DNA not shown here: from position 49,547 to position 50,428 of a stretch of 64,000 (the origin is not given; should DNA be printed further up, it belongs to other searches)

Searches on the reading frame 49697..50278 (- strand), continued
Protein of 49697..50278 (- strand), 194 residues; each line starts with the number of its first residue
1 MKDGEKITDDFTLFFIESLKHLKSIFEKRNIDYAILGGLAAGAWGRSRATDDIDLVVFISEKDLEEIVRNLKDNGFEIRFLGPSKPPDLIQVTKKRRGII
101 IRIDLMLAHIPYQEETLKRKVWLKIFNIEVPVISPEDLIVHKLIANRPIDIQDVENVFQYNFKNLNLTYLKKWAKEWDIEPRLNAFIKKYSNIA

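Call 34: fold_search(model_id=the predicted structure, library=pdb)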
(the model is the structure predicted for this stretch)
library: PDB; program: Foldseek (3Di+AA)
matches with E <= 10: 936; with E <= 0.001: 33
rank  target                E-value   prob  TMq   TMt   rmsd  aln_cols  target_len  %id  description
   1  8an5_B                1.2e-11  1.00  0.67  0.70   5.5       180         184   19  MenAT1 toxin-antitoxin complex (rv0078a-rv0078b) from Mycobacterium tuberculosis H37Rv (released 2023-08-02)
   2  8an4_B                3.7e-11  1.00  0.68  0.70   5.7       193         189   18  MenT1 toxin (rv0078a) from Mycobacterium tuberculosis H37Rv (released 2023-08-02)
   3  8an4_A                4.7e-11  1.00  0.69  0.69   5.1       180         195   19  MenT1 toxin (rv0078a) from Mycobacterium tuberculosis H37Rv (released 2023-08-02)
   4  8an5_A                8.6e-11  1.00  0.66  0.66   5.4       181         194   19  MenAT1 toxin-antitoxin complex (rv0078a-rv0078b) from Mycobacterium tuberculosis H37Rv (released 2023-08-02)
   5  8rr5                  5.5e-10  1.00  0.56  0.61   8.5       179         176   20  MenT1 toxin (rv0078a) from Mycobacterium tuberculosis H37Rv, phosphorylated at T39 (released 2024-09-11)
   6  5uvd                  3.7e-08  1.00  0.51  0.46   6.9       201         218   20  Crystal structure of an antigenic nucleotidyltransferase-like protein from Paracoccidioides brasiliensis (released 2018-01-31)
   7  4fo1_A                3.0e-07  1.00  0.53  0.63   4.1       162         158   15  Crystal structure of lincosamide antibiotic adenylyltransferase LnuA, apo (released 2012-07-04)
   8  2ewr                  5.1e-06  1.00  0.47  0.56   6.6       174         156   18  Crystal structure of a putative nucleotidyltransferase (tm1012) from Thermotoga maritima at 1.60 A resolution (released 2005-12-06)
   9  5kqj_MODEL_1_A        2.0e-05  1.00  0.55  0.57   6.9       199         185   14  Solution Structure of Antibiotic-Resistance Factor ANT(2'')-Ia Reveals Substrate-Regulated Conformation Dynami (released 2017-07-12)
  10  2fcl                  2.3e-05  1.00  0.50  0.59   5.4       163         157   17  Crystal structure of a putative nucleotidyltransferase (tm1012) from Thermotoga maritima at 1.35 A resolution (released 2006-03-14)
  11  5cfu                  3.1e-05  1.00  0.52  0.56   5.8       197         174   16  Crystal Structure of ANT(2")-Ia in complex with adenylyl-2"-tobramycin (released 2016-07-20)
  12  4hx0                  4.1e-05  1.00  0.40  0.46   9.3       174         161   17  Crystal structure of a putative nucleotidyltransferase (TM1012) from Thermotoga maritima at 1.87 A resolution (released 2013-09-11)
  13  4xje                  5.3e-05  1.00  0.50  0.54   6.1       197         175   16  CRYSTAL STRUCTURE OF ANT(2") IN COMPLEX WITH AMP AND TOBRAMYCIN (released 2016-01-20)
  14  5cfs                  7.1e-05  1.00  0.51  0.55   5.0       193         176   14  Crystal Structure of ANT(2")-Ia in complex with AMPCPP and tobramycin (released 2016-03-16)
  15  4wqk                  7.1e-05  1.00  0.51  0.56   4.9       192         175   14  Crystal structure of aminoglycoside nucleotidylyltransferase ANT(2")-Ia, apo form (released 2014-11-12)
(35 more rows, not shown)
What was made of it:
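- On MenT/AbiEii (DUF1814, PF08843) NTase toxins: The top Foldseek hits are MenT1 chains, TM 0.66-0.70 (call 34).
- These rank ahead of LnuA, TM1012 and ANT(2'') (call 34). LnuA and ANT(2'')-Ia appear among the fold hits (E 3e-7 to 7e-5, TM about 0.5; call 34).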

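Call 39: find_related_loci(query=A2, collection=viral_contigs, flank=5000)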
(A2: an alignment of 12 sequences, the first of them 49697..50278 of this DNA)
Query A2 (194 aa) in viral_contigs; peptide patterns used: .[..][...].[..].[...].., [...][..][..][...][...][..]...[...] (x = any residue, [..] = any of these).
12 stretches matched a pattern, but none encodes a relative of the query by tblastn (E <= 1e-3).

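Call 54: find_related_loci(query=A2, collection=metagenome_contigs, flank=6000)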
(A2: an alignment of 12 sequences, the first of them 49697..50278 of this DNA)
Query A2 (194 aa) in metagenome_contigs; peptide patterns used: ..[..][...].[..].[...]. (x = any residue, [..] = any of these).
44 stretches matched a pattern, but none encodes a relative of the query by tblastn (E <= 1e-3).
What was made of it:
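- Tried and rejected: A scan of metagenome_contigs and viral_contigs with the NTase alignment found none (calls 39, 54).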

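Call 63: search_dna_similar(query=window:49697-50278:-, collection=plasmids, mode=protein, max_evalue=0.001, max_rows=15)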
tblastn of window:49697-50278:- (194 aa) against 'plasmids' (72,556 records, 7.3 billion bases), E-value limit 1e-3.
Records with a match: 1; places in all: 1; records where one place covers at least 80% of the query: 1.
Best place of each record, by identity: <60% 1.
By first word of the organism name: Nostoc 1.
By predicted mobility (MOB-suite, as given by PLSDB): non-mobilizable 1.
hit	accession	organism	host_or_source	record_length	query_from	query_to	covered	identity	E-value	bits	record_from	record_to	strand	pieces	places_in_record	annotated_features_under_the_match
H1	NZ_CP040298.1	Nostoc sp. TCL26-01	Leiosporoceros dussii,pure culture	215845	7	179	89%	27.7%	3e-4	48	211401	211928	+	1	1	hypothetical protein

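Call 64: search_dna_similar(query=window:49697-50278:-, collection=phages, mode=protein, max_evalue=0.001, max_rows=10)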
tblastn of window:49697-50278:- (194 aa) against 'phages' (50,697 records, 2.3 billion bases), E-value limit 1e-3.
No match.

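Call 65: search_protein_families(library=phrogs, proteins=[window:49697-50278:-], max_evalue=0.1)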
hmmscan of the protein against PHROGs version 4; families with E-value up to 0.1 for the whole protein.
window:49697-50278:- (194 aa): 2 families
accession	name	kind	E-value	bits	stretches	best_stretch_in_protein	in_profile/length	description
phrog_15166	-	unknown function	0.016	15.8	1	45-77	27-60/141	-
phrog_16063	-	unknown function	0.053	15.1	1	140-175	37-72/76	-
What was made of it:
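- Tried and rejected: There was no phage hit (calls 64, 65).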

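Call 66: get_annotated_region(hit=H1, flank=2500)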
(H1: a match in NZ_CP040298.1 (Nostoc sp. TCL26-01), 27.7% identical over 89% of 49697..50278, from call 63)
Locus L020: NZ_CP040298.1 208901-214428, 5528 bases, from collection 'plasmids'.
description: Nostoc sp. TCL26-01 plasmid pTCL26-01_A, complete sequence
organism: Nostoc sp. TCL26-01 (NCBI taxid 2576904)
taxonomy: Bacteria; Cyanobacteriota; Cyanophyceae; Nostocales; Nostocaceae; Nostoc; Nostoc sp. TCL26-01
host: -; source: Leiosporoceros dussii,pure culture; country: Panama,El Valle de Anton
typing (MOB-suite, as given by PLSDB): non-mobilizable; mating-pair formation MPF_T
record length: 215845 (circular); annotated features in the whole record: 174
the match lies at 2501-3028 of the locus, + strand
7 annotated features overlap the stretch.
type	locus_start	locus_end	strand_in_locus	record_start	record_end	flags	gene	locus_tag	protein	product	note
CDS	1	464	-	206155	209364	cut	-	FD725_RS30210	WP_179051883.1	DEAD/DEAH box helicase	-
CDS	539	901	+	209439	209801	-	-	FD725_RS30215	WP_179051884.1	hypothetical protein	-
CDS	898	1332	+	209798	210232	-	-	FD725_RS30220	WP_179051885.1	HNH endonuclease signature motif containing protein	-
CDS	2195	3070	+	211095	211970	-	-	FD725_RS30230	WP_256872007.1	hypothetical protein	-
CDS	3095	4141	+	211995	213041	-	-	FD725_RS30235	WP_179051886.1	site-specific integrase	GO:0015074 - DNA integration [Evidence IEA]; GO:0006310 - DNA recombination [Evidence IEA]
CDS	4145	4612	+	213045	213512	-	-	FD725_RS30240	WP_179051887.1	hypothetical protein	-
CDS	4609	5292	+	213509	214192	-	-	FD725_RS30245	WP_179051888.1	hypothetical protein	-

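Call 68: search_protein_families(library=pfam, proteins=[L020:2195-3067:+, L012:352-570:+, L001:1255-2022:-, L002:3480-3749:-], max_evalue=0.01)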
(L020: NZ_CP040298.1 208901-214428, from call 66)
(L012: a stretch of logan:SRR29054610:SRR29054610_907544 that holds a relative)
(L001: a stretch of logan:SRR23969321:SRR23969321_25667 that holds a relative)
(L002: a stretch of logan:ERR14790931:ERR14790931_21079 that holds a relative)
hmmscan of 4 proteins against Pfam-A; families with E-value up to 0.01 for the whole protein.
L020:2195-3067:+ (291 aa): 1 family
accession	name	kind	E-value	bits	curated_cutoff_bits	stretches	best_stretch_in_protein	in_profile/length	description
PF19502.5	DUF6036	-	0.00054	20.2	23.6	1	109-242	6-108/164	Nucleotidyltransferase of unknown function (DUF6036)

L012:352-570:+ (73 aa): 0 families

L001:1255-2022:- (255 aa): 0 families

L002:3480-3749:- (89 aa): 0 families

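Call 83: find_encoding_contigs(protein=P0008, flank=4000, max_places=3)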
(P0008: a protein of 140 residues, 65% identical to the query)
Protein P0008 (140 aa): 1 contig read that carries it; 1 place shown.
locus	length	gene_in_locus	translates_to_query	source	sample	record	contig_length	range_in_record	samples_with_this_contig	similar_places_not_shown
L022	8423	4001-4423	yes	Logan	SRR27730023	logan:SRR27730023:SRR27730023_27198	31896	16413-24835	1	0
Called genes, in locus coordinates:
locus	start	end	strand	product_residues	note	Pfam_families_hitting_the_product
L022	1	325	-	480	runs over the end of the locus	PF20695:UbiD_N, PF01977:UbiD, PF20696:UbiD_C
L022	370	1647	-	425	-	PF16656:Pur_ac_phosph_N, PF00149:Metallophos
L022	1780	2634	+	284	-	PF00763:THF_DHG_CYH, PF02882:THF_DHG_CYH_C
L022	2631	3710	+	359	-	PF01571:GCV_T, PF08669:GCV_T_C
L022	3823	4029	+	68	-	-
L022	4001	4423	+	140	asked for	-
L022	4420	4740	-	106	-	PF00893:Multi_Drug_Res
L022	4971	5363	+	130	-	PF01597:GCV_H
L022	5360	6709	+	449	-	PF02347:GDC-P, PF00266:Aminotran_5 (weak)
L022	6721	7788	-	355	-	PF01544:CorA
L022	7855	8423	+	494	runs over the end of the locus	PF02347:GDC-P, PF00266:Aminotran_5, PF21478:GcvP2_C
